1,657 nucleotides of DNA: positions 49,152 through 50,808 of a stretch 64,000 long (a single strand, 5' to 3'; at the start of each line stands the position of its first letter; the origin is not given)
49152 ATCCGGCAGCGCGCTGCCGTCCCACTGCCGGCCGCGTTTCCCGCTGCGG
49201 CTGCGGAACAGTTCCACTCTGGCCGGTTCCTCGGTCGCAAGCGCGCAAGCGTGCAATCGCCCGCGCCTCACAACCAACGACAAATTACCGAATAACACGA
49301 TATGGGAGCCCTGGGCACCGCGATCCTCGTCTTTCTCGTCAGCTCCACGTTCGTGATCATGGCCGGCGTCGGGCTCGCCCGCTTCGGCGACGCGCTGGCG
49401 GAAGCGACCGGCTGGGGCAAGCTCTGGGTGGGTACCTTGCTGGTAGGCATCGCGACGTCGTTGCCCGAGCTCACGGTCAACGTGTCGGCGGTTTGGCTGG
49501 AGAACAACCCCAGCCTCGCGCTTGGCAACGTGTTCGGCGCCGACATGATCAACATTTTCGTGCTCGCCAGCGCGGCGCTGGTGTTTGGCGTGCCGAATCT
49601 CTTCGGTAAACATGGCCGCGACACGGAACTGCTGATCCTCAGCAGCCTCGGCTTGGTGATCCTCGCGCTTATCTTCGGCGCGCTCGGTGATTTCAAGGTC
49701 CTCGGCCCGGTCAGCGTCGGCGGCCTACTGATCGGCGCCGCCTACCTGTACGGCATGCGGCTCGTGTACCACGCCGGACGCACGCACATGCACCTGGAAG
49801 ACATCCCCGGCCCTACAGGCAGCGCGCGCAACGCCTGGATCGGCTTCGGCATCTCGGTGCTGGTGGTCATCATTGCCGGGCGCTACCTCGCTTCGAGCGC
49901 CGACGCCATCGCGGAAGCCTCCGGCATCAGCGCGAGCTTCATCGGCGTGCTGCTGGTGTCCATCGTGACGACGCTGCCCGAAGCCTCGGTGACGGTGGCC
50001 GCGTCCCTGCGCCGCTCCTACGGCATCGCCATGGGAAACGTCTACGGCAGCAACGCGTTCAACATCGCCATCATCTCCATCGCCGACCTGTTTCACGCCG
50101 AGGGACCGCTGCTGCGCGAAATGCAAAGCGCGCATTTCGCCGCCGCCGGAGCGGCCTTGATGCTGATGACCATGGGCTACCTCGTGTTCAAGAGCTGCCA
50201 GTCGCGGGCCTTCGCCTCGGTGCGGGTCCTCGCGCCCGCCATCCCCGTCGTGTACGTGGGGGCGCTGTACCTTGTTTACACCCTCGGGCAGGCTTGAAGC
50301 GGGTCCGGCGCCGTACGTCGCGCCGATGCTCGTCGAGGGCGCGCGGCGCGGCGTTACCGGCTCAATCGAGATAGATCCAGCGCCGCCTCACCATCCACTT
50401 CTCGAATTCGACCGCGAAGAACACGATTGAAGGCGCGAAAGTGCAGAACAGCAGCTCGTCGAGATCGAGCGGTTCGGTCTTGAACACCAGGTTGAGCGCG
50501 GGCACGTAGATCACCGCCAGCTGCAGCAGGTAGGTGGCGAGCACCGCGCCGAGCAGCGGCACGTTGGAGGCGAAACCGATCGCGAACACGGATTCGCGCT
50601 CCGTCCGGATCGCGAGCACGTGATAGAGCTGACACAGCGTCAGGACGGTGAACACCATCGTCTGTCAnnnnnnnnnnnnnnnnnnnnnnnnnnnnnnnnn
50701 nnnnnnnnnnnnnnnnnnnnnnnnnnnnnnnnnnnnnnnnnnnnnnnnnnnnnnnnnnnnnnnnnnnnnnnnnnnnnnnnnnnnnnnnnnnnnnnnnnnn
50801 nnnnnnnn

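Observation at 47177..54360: ~7-kb cation-homeostasis module bounded by ~0.77-kb direct repeats made of an ATPase tail plus a usp gene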

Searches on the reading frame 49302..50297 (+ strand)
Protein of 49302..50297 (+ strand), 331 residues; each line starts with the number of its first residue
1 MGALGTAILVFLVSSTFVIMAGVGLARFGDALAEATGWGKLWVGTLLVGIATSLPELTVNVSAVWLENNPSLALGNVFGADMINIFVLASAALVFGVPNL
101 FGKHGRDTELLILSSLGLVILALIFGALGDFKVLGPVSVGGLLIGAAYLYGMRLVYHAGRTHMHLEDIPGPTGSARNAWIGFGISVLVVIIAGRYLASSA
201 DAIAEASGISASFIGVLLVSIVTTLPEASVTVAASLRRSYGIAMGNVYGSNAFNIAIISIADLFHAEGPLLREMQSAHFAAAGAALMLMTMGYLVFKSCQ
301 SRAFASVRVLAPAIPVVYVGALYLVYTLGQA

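Call 9: search_protein_families(library=pfam, proteins=[window:49302-50297:+])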
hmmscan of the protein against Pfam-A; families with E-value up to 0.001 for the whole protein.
window:49302-50297:+ (331 aa): 1 family
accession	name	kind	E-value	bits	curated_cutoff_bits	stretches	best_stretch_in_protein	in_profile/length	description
PF01699.29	Na_Ca_ex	-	6.3e-32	111.1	24.9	2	178-308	2-132/151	Sodium/calcium exchanger protein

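Call 37: find_homologous_proteins(query=window:49302-50294:+, max_evalue=1e-20)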
Query window:49302-50294:+ (331 aa): 543 proteins with E <= 1e-20 among 8000 candidates; the best 120 are listed.
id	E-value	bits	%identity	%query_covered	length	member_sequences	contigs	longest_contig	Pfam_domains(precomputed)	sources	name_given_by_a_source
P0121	3.3e-186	636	94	100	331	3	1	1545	PF01699.30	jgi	-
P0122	2.0e-173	594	87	100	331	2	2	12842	PF01699.30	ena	-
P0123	3.0e-170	584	88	100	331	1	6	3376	PF01699.30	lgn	-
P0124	2.9e-168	577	84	100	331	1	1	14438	PF01699.30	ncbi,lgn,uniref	ncbi:MAG: hypothetical protein WD823_12055 [Sulfuricaulis sp.]|uniref:sodium:calcium antiporter n=1 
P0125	6.4e-168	576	85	100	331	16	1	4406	PF01699.30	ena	-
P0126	1.8e-165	568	83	99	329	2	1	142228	PF01699.30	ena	-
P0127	8.5e-165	566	85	100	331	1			PF01699.30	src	-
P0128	1.6e-162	558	88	100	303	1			PF01699.30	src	-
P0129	3.9e-160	550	82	100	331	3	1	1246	PF01699.30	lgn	-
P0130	4.2e-160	550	82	99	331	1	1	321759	PF01699.30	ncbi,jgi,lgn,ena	-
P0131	6.6e-159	546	82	99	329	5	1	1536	PF01699.30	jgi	jgi:cation:H+ antiporter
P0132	3.9e-156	537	79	100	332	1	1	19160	PF01699.30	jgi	jgi:cation:H+ antiporter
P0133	1.4e-153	529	81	100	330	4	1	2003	PF01699.30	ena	-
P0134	2.6e-153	528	79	100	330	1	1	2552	PF01699.30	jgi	jgi:cation:H+ antiporter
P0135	6.6e-152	523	79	100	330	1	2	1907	PF01699.30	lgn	-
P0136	9.6e-152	523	80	100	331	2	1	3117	PF01699.30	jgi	jgi:cation:H+ antiporter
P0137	2.4e-151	521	80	100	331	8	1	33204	PF01699.30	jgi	jgi:cation:H+ antiporter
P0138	3.5e-151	521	78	100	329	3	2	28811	PF01699.30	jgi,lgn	-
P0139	4.9e-151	520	78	100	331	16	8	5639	PF01699.30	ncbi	-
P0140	9.2e-151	520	79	100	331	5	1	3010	PF01699.30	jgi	-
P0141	9.4e-151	520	80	100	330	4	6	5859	PF01699.30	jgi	jgi:cation:H+ antiporter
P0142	1.6e-150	519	78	100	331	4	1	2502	PF01699.30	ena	-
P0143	3.0e-150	518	76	100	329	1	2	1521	PF01699.30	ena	-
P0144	3.3e-150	518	79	100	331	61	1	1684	PF01699.30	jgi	-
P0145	3.3e-150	518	80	100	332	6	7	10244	PF01699.30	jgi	jgi:cation:H+ antiporter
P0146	5.3e-150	517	78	100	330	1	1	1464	PF01699.30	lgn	-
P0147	5.4e-150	517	79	100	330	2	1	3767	PF01699.30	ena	-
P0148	5.1e-149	514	75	100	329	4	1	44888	PF01699.30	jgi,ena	-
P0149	1.1e-148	513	75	100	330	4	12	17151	PF01699.30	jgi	jgi:cation:H+ antiporter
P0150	1.5e-148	512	78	100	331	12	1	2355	PF01699.30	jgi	jgi:cation:H+ antiporter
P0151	2.1e-148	512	76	100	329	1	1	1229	PF01699.30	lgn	-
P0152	5.9e-148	510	77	100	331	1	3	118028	PF01699.30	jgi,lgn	jgi:cation:H+ antiporter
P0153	8.4e-148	510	77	100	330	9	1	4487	PF01699.30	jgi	jgi:cation:H+ antiporter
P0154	1.6e-147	509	78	100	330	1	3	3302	PF01699.30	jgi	jgi:cation:H+ antiporter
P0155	1.9e-147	509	78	100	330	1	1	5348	PF01699.30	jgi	jgi:cation:H+ antiporter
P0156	2.3e-147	508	76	100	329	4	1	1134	PF01699.30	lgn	-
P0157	3.0e-147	508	78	100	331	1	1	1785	PF01699.30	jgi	jgi:cation:H+ antiporter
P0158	3.3e-147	508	76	100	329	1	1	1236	PF01699.30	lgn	-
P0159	3.7e-147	508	74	100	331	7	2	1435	PF01699.30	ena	-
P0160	4.3e-147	507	78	100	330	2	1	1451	PF01699.30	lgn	-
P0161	5.2e-147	507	75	100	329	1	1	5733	PF01699.30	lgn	-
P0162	7.6e-147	507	75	100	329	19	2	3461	PF01699.30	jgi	-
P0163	1.5e-146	506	78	100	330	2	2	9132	PF01699.30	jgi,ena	-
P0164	1.6e-146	506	75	100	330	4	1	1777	PF01699.30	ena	-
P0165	2.3e-146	505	74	100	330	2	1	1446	PF01699.30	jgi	jgi:cation:H+ antiporter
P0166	2.3e-146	505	78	100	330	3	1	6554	PF01699.30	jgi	jgi:cation:H+ antiporter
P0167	3.4e-146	505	78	100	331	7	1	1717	PF01699.30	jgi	jgi:cation:H+ antiporter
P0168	4.4e-146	504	75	100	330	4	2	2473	PF01699.30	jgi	jgi:cation:H+ antiporter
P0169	8.3e-146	503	74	100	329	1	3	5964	PF01699.30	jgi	jgi:cation:H+ antiporter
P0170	9.4e-146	503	75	100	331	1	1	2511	PF01699.30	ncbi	ncbi:MAG: hypothetical protein WD929_07565 [Steroidobacteraceae bacterium]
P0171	5.2e-145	501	75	100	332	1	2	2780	PF01699.30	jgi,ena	-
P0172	5.5e-145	501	75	100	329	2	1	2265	PF01699.30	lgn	-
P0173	9.9e-145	500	75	100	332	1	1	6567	PF01699.30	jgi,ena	-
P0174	1.3e-144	499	77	100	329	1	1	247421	PF01699.30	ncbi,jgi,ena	-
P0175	1.3e-144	499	75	100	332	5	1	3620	PF01699.30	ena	-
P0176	1.4e-144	499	74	100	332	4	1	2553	PF01699.30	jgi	jgi:cation:H+ antiporter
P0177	2.0e-144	499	75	100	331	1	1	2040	PF01699.30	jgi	jgi:cation:H+ antiporter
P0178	2.1e-144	499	76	100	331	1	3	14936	PF01699.30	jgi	jgi:cation:H+ antiporter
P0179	6.4e-144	497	75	100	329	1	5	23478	PF01699.30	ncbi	-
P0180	7.3e-144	497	77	100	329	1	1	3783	PF01699.30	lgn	-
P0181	1.7e-143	496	75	100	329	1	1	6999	PF01699.30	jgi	jgi:cation:H+ antiporter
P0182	3.4e-143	495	75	100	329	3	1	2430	PF01699.30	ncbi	-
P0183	9.5e-143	493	72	100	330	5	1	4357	PF01699.30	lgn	-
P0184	1.4e-142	493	72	100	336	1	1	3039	PF01699.30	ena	-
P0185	1.6e-142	492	73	100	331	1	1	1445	PF01699.30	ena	-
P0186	2.9e-142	492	72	100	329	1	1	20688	PF01699.30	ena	-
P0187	3.8e-142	491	74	100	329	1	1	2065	PF01699.30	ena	-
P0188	7.7e-142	490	72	100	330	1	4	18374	PF01699.30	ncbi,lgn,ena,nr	ncbi:MAG: hypothetical protein A3G24_13635 [Betaproteobacteria bacterium RIFCSPLOWO2_12_FULL_62_13]|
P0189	1.3e-141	489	75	100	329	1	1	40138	PF01699.30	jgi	jgi:cation:H+ antiporter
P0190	1.6e-141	489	72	100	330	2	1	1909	PF01699.30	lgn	-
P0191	2.2e-141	489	72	100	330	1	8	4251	PF01699.30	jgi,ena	jgi:cation:H+ antiporter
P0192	3.4e-141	488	73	100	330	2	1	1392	PF01699.30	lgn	-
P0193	3.5e-141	488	71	100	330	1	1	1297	PF01699.30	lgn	-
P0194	4.0e-141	488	73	100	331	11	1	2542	PF01699.30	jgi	jgi:cation:H+ antiporter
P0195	5.0e-141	488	73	100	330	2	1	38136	PF01699.30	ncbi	-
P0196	6.2e-141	487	73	100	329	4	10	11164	PF01699.30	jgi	jgi:cation:H+ antiporter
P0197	9.7e-141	487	73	100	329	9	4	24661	PF01699.30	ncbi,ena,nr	ncbi:MAG TPA: hypothetical protein VLA30_07420 [Burkholderiales bacterium]|nr:hypothetical protein [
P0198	1.1e-140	487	73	100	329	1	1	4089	PF01699.30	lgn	-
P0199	1.5e-140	486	72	100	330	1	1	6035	PF01699.30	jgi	jgi:cation:H+ antiporter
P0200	1.5e-140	486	71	100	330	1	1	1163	PF01699.30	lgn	-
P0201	1.8e-140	486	74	100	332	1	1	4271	PF01699.30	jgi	jgi:cation:H+ antiporter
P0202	1.8e-140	486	73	100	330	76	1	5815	PF01699.30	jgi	jgi:cation:H+ antiporter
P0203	1.0e-139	483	73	100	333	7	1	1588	PF01699.30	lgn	-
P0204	1.1e-139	483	70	100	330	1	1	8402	PF01699.30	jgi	jgi:cation:H+ antiporter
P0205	1.4e-139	483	73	100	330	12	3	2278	PF01699.30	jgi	-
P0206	1.8e-139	482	73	100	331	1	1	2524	PF01699.30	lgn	-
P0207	1.9e-139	482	69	99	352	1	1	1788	PF01699.30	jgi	jgi:cation:H+ antiporter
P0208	3.0e-139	482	73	100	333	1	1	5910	PF01699.30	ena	-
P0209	4.8e-139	481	69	100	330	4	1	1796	PF01699.30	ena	-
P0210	5.3e-139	481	70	100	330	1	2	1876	PF01699.30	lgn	-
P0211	5.6e-139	481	70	100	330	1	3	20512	PF01699.30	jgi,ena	-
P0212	7.0e-139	481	69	100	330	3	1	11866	PF01699.30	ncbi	-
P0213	1.2e-138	480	71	100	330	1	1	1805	PF01699.30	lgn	-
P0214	2.7e-138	479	72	100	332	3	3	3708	PF01699.30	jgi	jgi:cation:H+ antiporter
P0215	3.1e-138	478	72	95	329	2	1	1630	PF01699.30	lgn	-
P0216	4.7e-138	478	70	99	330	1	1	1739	PF01699.30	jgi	jgi:cation:H+ antiporter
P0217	5.3e-138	478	71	100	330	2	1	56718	PF01699.30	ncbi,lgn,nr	ncbi:MAG: hypothetical protein Q8K18_08530 [Burkholderiales bacterium]|nr:hypothetical protein [Burk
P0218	6.1e-138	477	73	100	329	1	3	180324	PF01699.30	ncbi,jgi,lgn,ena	ncbi:MAG: sodium:calcium antiporter [Burkholderiales bacterium]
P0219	6.5e-138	477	70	99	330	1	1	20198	PF01699.30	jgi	jgi:cation:H+ antiporter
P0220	8.9e-138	477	71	100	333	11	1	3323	PF01699.30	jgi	-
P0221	9.5e-138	477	72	100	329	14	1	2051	PF01699.30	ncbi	-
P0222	9.8e-138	477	73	100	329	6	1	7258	PF01699.30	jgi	jgi:cation:H+ antiporter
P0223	1.1e-137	477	72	100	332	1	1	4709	PF01699.30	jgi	jgi:cation:H+ antiporter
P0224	1.2e-137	476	70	100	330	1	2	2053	PF01699.30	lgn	-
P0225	1.4e-137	476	69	100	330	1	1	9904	PF01699.30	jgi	jgi:cation:H+ antiporter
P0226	2.3e-137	476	73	95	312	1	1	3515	PF01699.30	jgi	jgi:cation:H+ antiporter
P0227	2.3e-137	476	70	100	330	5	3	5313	PF01699.30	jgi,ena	-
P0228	2.5e-137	475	71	100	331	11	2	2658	PF01699.30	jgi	jgi:cation:H+ antiporter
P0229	2.5e-137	475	73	100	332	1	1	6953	PF01699.30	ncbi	-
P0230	3.0e-137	475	70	100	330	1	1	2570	PF01699.30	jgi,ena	-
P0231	4.2e-137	475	70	100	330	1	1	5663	PF01699.30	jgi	-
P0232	4.7e-137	475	72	100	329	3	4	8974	PF01699.30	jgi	jgi:cation:H+ antiporter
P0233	5.1e-137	474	73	100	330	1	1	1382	PF01699.30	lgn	-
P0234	7.1e-137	474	71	100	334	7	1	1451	PF01699.30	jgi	jgi:cation:H+ antiporter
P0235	7.5e-137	474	72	100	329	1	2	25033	PF01699.30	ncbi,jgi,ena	-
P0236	1.0e-136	473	72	100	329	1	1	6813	PF01699.30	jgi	jgi:cation:H+ antiporter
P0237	1.0e-136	473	71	100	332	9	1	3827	PF01699.30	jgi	jgi:cation:H+ antiporter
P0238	1.2e-136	473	71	93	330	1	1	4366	PF01699.30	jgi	jgi:cation:H+ antiporter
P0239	1.4e-136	473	73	95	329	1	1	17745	PF01699.30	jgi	-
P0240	1.8e-136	473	70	100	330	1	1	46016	PF01699.30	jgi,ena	-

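Call 38: find_encoding_contigs(protein=P0122, flank=8000, max_places=2)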
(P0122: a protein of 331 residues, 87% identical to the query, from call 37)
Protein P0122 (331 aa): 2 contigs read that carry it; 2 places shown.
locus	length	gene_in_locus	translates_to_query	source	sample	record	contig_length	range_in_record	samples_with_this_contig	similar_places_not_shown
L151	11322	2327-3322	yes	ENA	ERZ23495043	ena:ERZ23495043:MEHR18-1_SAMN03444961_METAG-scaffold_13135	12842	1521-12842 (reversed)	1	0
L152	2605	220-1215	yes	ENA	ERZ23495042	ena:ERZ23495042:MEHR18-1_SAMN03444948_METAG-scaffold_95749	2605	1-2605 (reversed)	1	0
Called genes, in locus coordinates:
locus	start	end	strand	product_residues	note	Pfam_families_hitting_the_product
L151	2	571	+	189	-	?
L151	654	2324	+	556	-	PF01268:FTHFS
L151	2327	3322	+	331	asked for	PF01699:Na_Ca_ex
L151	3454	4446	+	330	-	PF03401:TctC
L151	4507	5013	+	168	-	PF07331:TctB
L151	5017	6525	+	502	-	PF01970:TctA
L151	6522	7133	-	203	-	PF00027:cNMP_binding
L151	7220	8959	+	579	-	PF02776:TPP_enzyme_N, PF00205:TPP_enzyme_M, PF02775:TPP_enzyme_C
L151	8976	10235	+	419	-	PF02515:CoA_transf_3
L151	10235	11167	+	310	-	PF00551:Formyl_trans_N, PF02911:Formyl_trans_C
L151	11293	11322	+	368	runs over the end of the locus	PF05226:CHASE2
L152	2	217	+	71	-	?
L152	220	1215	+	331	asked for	PF01699:Na_Ca_ex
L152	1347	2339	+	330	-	PF03401:TctC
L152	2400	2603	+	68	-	?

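Call 39: find_encoding_contigs(protein=P0126, flank=8000, max_places=2)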
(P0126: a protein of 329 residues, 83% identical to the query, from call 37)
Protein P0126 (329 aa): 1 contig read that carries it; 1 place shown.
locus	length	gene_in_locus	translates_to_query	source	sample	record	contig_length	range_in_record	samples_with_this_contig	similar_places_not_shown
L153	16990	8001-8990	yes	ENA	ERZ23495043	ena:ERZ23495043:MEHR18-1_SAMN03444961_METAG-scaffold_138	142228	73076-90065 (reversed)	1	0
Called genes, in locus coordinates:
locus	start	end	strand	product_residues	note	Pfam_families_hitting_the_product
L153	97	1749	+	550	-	PF01257:2Fe-2S_thioredx, PF01512:Complex1_51K, PF10531:SLBB (weak), PF10589:NADH_4Fe-4S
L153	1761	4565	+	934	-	PF13510:Fer2_4, PF14697:Fer4_21 (weak), PF22117:Fer4_Nqo3, PF12838:Fer4_7, PF13183:Fer4_8 (weak), PF04879:Molybdop_Fe4S4, PF00384:Molybdopterin, PF01568:Molydop_binding, +4 more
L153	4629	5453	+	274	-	PF13189:Cytidylate_kin2, PF04972:BON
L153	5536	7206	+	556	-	PF01268:FTHFS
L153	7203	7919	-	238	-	PF03741:TerC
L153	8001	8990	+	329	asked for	PF01699:Na_Ca_ex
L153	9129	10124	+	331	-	PF03401:TctC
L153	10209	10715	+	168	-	PF07331:TctB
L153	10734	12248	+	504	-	PF01970:TctA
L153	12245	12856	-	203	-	PF00027:cNMP_binding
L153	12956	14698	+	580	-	PF02776:TPP_enzyme_N, PF00205:TPP_enzyme_M, PF02775:TPP_enzyme_C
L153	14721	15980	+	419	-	PF02515:CoA_transf_3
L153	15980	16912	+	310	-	PF00551:Formyl_trans_N, PF02911:Formyl_trans_C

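Call 40: find_encoding_contigs(protein=P0130, flank=8000, max_places=2)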
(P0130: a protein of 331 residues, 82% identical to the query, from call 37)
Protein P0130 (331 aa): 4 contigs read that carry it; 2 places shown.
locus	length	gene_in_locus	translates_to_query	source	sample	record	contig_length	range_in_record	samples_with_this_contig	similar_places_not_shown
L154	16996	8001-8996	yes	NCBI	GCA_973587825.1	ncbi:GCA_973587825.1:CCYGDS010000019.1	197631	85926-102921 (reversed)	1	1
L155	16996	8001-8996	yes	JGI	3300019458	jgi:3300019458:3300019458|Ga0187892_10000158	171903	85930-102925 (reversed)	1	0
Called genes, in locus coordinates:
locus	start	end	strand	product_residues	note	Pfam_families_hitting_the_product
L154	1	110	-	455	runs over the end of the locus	PF01972:SDH_protease (weak), PF25145:NfeD1b_N, PF24961:NfeD_membrane, PF01957:NfeD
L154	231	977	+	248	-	PF00106:adh_short, PF08659:KR, PF23441:SDR (weak), PF13561:adh_short_C2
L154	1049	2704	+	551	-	PF01257:2Fe-2S_thioredx, PF01512:Complex1_51K, PF10531:SLBB (weak), PF10589:NADH_4Fe-4S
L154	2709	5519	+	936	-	PF00111:Fer2 (weak), PF13510:Fer2_4, PF14697:Fer4_21 (weak), PF22117:Fer4_Nqo3 (weak), PF12838:Fer4_7, PF04879:Molybdop_Fe4S4, PF00384:Molybdopterin, PF01568:Molydop_binding, +5 more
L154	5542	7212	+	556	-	PF01268:FTHFS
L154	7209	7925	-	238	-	PF03741:TerC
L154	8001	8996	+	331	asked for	PF01699:Na_Ca_ex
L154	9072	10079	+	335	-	PF03401:TctC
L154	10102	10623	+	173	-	PF07331:TctB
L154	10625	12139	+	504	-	PF01970:TctA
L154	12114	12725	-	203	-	PF00027:cNMP_binding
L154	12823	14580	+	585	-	PF02776:TPP_enzyme_N, PF00205:TPP_enzyme_M, PF02775:TPP_enzyme_C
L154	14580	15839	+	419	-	PF02515:CoA_transf_3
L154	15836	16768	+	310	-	PF00551:Formyl_trans_N, PF02911:Formyl_trans_C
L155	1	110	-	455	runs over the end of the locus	PF01972:SDH_protease (weak), PF25145:NfeD1b_N, PF24961:NfeD_membrane, PF01957:NfeD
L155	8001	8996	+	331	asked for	PF01699:Na_Ca_ex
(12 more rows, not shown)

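Call 66: search_protein_families(library=ncbifam, proteins=[window:49302-50294:+], max_evalue=0.00001)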
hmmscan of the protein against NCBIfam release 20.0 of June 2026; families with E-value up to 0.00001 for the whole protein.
window:49302-50294:+ (331 aa): 3 families
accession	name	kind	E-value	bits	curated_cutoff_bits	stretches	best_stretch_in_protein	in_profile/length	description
TIGR00367.1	TIGR00367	hypoth_equivalog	2.9e-23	82.5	179.65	1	11-297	8-290/312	calcium/sodium antiporter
NF008005.0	PRK10734.1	equivalog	3.2e-19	69.3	432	1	30-263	27-261/325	calcium/sodium antiporter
TIGR00846.1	caca2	superfamily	1.5e-08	33.9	317.45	1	183-252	234-303/372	calcium/proton exchanger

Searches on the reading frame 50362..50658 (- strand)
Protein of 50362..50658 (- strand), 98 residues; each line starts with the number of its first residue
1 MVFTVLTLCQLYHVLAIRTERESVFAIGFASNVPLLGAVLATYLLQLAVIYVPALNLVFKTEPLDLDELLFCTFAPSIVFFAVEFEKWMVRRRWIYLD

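Call 9: search_protein_families(library=pfam, proteins=[window:50362-50658:-])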
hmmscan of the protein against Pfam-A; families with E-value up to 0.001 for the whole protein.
window:50362-50658:- (98 aa): 1 family
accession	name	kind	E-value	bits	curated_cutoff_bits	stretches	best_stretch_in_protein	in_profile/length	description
PF00689.26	Cation_ATPase_C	-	6e-22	78.7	27.3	1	1-89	87-175/175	Cation transporting ATPase, C-terminus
